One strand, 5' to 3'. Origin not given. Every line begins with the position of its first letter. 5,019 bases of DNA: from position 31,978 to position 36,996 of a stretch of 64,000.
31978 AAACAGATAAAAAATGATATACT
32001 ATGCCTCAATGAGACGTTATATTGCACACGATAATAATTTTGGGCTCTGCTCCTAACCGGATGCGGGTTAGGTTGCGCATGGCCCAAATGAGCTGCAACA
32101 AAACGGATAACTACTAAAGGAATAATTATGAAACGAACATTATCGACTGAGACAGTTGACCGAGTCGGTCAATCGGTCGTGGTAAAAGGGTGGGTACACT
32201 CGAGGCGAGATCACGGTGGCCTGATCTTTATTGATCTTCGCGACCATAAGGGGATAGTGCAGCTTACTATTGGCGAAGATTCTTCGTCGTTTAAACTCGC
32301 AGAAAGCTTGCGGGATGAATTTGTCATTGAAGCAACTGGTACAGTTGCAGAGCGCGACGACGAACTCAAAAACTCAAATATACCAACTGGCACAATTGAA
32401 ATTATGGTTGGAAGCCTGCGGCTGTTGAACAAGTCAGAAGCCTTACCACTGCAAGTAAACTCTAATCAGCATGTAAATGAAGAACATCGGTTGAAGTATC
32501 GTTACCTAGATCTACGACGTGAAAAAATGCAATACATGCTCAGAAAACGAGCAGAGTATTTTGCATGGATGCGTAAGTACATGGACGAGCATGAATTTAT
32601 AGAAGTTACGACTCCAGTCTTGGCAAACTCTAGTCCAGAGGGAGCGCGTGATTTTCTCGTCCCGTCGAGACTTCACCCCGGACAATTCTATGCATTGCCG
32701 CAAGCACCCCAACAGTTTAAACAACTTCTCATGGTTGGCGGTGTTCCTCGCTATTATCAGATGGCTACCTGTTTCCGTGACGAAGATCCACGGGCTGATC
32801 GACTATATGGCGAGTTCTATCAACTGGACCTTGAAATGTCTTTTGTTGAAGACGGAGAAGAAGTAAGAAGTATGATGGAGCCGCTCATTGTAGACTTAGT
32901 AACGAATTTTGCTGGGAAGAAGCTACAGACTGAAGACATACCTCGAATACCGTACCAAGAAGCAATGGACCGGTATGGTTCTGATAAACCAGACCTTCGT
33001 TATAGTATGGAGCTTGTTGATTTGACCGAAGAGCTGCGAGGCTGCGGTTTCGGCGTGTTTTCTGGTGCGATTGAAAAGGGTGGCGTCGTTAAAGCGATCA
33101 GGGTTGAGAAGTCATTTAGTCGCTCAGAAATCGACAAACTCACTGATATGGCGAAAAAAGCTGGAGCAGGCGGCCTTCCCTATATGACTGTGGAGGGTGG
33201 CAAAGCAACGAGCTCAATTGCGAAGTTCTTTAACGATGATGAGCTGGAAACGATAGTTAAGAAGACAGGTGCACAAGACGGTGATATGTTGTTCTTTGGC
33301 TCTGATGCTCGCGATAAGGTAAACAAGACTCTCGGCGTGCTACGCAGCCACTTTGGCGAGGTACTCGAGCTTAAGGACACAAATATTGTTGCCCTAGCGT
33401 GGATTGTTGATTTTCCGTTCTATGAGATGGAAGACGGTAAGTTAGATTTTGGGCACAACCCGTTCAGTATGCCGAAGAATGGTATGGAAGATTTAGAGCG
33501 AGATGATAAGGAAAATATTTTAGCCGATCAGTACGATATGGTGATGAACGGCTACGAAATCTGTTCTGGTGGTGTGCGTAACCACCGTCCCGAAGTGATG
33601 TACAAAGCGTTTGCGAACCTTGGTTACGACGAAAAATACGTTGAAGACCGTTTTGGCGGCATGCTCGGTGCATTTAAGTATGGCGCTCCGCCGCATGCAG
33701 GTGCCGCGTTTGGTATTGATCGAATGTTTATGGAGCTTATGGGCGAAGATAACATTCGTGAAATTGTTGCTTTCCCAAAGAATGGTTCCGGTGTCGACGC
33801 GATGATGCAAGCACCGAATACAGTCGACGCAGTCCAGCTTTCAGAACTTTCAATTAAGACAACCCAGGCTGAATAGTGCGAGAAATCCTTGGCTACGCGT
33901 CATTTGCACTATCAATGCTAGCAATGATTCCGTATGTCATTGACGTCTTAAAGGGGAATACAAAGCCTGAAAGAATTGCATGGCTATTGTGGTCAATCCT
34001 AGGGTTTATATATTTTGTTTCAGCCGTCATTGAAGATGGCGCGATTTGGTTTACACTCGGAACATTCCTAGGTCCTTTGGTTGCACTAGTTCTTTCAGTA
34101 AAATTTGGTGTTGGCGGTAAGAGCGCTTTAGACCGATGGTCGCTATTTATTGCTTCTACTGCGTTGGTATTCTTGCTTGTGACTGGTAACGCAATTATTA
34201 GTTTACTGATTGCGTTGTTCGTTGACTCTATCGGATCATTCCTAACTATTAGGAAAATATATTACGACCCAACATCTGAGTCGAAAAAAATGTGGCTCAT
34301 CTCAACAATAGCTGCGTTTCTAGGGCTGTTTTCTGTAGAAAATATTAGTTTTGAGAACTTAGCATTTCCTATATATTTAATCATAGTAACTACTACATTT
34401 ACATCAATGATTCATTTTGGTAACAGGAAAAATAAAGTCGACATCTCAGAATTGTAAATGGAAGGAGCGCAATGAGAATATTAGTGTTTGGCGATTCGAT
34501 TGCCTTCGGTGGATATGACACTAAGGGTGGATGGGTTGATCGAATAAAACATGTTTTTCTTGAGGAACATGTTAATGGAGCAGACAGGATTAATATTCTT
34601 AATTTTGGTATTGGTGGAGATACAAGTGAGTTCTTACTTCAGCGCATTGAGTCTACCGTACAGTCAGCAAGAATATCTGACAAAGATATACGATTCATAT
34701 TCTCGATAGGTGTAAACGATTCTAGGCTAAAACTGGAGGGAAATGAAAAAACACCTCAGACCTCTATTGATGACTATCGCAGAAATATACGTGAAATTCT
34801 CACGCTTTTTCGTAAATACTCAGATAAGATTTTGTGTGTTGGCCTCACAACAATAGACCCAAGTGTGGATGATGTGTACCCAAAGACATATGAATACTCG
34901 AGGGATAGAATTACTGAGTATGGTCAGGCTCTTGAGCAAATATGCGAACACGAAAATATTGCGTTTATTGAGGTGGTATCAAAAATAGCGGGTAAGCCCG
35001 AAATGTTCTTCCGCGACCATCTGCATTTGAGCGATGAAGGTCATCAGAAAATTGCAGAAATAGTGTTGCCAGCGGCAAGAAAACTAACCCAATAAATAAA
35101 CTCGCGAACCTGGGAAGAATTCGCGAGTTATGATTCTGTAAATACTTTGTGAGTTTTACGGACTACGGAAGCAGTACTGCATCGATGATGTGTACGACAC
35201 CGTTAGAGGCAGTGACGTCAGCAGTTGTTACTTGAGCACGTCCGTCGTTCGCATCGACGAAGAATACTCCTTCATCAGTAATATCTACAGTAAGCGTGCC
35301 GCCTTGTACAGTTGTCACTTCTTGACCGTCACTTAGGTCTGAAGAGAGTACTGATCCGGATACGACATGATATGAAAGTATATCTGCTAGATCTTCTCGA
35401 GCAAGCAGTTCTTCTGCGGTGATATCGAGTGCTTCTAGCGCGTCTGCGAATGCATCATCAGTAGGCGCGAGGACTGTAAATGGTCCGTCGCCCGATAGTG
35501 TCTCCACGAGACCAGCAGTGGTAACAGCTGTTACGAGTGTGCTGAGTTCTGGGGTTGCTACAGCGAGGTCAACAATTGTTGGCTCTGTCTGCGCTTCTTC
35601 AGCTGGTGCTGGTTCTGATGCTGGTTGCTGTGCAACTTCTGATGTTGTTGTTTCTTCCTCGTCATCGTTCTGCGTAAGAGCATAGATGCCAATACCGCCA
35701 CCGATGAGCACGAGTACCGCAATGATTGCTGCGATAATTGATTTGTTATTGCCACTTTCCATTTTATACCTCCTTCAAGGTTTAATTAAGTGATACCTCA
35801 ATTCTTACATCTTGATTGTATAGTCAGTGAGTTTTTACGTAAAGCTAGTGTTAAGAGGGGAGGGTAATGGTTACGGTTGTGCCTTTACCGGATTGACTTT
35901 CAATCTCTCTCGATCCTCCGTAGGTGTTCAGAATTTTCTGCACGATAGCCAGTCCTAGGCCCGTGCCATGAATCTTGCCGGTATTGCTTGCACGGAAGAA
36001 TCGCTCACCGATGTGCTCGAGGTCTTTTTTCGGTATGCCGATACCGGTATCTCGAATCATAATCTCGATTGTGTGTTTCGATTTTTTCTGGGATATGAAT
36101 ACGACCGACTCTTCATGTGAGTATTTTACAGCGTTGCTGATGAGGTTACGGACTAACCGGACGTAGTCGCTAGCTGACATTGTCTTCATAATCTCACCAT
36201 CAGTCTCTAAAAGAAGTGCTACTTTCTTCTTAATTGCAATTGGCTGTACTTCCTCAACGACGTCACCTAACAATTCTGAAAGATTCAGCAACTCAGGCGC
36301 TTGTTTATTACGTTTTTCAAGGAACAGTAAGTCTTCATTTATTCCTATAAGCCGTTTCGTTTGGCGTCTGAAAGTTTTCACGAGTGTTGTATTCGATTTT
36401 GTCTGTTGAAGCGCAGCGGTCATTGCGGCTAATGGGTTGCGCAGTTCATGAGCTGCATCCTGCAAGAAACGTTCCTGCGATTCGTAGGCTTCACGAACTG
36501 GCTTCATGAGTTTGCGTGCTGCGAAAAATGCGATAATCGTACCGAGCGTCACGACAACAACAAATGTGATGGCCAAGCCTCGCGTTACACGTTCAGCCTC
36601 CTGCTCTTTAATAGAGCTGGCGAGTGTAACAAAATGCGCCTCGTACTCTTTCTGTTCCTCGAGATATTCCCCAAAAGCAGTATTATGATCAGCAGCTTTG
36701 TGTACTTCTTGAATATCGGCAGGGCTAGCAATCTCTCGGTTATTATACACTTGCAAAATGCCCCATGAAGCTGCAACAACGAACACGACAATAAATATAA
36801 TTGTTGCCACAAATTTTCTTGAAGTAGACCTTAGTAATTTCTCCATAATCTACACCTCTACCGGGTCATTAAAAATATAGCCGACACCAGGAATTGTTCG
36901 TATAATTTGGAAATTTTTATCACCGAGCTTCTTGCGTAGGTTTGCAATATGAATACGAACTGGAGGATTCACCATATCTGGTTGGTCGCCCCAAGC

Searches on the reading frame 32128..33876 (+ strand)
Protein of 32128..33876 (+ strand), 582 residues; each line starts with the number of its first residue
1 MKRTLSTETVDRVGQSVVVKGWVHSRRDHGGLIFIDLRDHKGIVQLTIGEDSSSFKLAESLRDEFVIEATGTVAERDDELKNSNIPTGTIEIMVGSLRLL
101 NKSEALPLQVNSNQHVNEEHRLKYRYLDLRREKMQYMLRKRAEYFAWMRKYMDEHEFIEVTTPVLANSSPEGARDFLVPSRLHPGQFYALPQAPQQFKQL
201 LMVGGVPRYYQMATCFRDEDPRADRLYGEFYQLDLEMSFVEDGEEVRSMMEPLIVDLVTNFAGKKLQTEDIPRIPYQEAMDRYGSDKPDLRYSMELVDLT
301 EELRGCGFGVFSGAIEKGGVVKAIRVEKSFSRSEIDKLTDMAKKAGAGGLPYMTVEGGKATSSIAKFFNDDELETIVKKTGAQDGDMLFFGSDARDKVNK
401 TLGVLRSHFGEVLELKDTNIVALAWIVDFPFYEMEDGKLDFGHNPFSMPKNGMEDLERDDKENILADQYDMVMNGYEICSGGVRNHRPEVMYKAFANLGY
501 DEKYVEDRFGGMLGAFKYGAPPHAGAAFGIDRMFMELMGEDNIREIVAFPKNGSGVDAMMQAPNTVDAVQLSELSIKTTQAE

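Call 48: search_protein_families(library=pfam, proteins=[window:32128-33876:+], max_evalue=0.00001)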
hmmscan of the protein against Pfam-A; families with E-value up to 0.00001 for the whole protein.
window:32128-33876:+ (582 aa): 3 families
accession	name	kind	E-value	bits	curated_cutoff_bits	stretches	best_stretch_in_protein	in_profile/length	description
PF00152.25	tRNA-synt_2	-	7.6e-108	360.6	25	1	117-552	1-307/308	tRNA synthetases class II (D, K and N)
PF02938.19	GAD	-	1e-25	90.2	23.4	1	311-402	1-95/95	GAD domain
PF01336.31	tRNA_anti-codon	-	3.5e-16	59.3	27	1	17-100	1-75/75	OB-fold nucleic acid binding domain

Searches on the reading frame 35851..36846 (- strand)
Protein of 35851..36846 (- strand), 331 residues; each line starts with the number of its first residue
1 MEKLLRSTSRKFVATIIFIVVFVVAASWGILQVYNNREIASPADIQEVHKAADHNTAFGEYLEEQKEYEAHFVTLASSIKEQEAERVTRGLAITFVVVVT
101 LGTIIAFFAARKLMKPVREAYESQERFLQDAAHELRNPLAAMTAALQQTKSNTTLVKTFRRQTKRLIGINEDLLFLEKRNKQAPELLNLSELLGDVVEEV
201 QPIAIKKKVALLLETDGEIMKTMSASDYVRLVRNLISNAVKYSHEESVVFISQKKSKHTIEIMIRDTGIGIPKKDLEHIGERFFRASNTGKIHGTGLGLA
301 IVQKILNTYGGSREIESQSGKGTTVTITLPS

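Call 48: search_protein_families(library=pfam, proteins=[window:35851-36846:-], max_evalue=0.00001)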
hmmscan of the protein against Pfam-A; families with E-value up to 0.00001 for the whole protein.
window:35851-36846:- (331 aa): 2 families
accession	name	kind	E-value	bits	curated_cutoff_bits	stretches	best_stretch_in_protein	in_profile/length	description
PF02518.31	HATPase_c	-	3.2e-28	98.8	26.4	1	227-330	5-108/111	Histidine kinase-, DNA gyrase B-, and HSP90-like ATPase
PF00512.31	HisKA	-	4.9e-10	39.7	26.9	1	124-180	2-64/66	His Kinase A (phospho-acceptor) domain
